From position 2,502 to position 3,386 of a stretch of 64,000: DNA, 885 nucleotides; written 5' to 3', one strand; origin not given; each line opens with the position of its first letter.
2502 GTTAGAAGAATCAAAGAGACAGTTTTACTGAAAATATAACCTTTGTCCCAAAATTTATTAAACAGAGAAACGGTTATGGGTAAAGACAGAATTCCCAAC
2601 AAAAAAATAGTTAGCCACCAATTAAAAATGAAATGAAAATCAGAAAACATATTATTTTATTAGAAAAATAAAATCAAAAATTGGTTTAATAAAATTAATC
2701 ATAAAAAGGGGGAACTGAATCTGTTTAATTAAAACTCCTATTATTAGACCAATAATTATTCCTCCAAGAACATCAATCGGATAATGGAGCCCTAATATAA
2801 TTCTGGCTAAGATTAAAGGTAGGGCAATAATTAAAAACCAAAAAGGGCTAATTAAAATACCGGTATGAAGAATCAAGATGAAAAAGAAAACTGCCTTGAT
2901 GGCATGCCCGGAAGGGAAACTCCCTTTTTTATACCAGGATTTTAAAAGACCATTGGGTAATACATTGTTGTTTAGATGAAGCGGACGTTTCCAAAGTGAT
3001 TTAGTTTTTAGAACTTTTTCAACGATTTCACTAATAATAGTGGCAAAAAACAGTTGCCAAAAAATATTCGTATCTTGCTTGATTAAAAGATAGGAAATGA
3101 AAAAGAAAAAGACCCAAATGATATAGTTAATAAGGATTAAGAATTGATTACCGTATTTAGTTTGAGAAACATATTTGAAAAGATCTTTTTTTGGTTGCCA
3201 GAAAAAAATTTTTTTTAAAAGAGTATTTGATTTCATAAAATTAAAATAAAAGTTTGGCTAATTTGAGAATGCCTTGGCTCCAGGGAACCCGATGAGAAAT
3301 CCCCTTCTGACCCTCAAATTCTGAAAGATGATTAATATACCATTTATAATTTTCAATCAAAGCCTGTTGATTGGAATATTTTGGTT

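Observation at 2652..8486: Candidate polyprenyl-phospho-pentose (DPR/DPA-like) donor pathway: UbiA, PAP2, SDR epimerase and GT-C transferases in one operon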

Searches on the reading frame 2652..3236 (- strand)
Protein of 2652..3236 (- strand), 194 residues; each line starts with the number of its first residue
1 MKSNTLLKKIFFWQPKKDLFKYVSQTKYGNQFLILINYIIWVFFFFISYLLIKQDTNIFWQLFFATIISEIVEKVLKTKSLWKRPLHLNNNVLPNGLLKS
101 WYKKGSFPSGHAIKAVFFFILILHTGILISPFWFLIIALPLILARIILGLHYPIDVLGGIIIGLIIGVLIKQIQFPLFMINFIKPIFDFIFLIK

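Call 3: search_protein_families(library=pfam, proteins=[window:2652-3236:-], max_evalue=0.01)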
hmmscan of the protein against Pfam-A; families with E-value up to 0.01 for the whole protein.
window:2652-3236:- (194 aa): 3 families
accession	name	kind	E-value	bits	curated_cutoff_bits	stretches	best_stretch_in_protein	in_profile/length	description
PF01569.27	PAP2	-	2e-16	60.3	27.2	1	60-175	3-126/130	PAP2 superfamily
PF14378.12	PAP2_3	-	3e-06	27.6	27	1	106-167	126-188/190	PAP2 superfamily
PF14360.12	PAP2_C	-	0.0091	17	27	0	109-166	8-68/74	PAP2 superfamily C-terminal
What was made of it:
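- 2652..3236 (-): PAP2 lipid phosphatase, 194 aa; the candidate 5'-phosphatase of polyprenyl-P-ribose-5-P. PF01569 60.3 bits (call 3).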

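Call 4: search_protein_families(library=ncbifam, proteins=[window:2652-3236:-], max_evalue=0.01)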
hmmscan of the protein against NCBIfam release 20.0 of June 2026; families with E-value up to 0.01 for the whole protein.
window:2652-3236:- (194 aa): 4 families
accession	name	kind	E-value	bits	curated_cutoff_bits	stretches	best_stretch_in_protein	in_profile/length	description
NF008813.0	PRK11837.1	equivalog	1.8e-08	34.5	229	1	32-177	33-174/202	undecaprenyl-diphosphate phosphatase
NF047884.1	UdeprDiPSep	equivalog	5.3e-08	33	250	1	27-173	39-186/188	undecaprenyl-diphosphatase SepP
NF007975.0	PRK10699.1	equivalog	3.3e-06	26.7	261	1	89-169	139-225/254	phosphatidylglycerophosphatase B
NF007159.0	PRK09597.1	equivalog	0.00077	19.2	177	1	47-169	67-183/191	lipid A 1-phosphatase LpxE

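Call 51: search_solved_structures(query=window:2652-3236:-, max_evalue=1)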
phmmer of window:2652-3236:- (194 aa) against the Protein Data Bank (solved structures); distinct sequences matched with E-value up to 1: 4.
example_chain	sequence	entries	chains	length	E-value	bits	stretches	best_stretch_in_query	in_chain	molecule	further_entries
6ebu_A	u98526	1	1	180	0.0067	19.4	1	42-170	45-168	LpxE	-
5jki_A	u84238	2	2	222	0.0098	18.9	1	105-172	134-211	Putative lipid phosphate phosphatase YodM | Phosphatidylglycerophosphatase B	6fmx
7f18_A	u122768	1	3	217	0.24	14.4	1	63-162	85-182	Acid phosphatase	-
7f17_A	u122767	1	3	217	0.59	13.1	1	63-162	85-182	Acid phosphatase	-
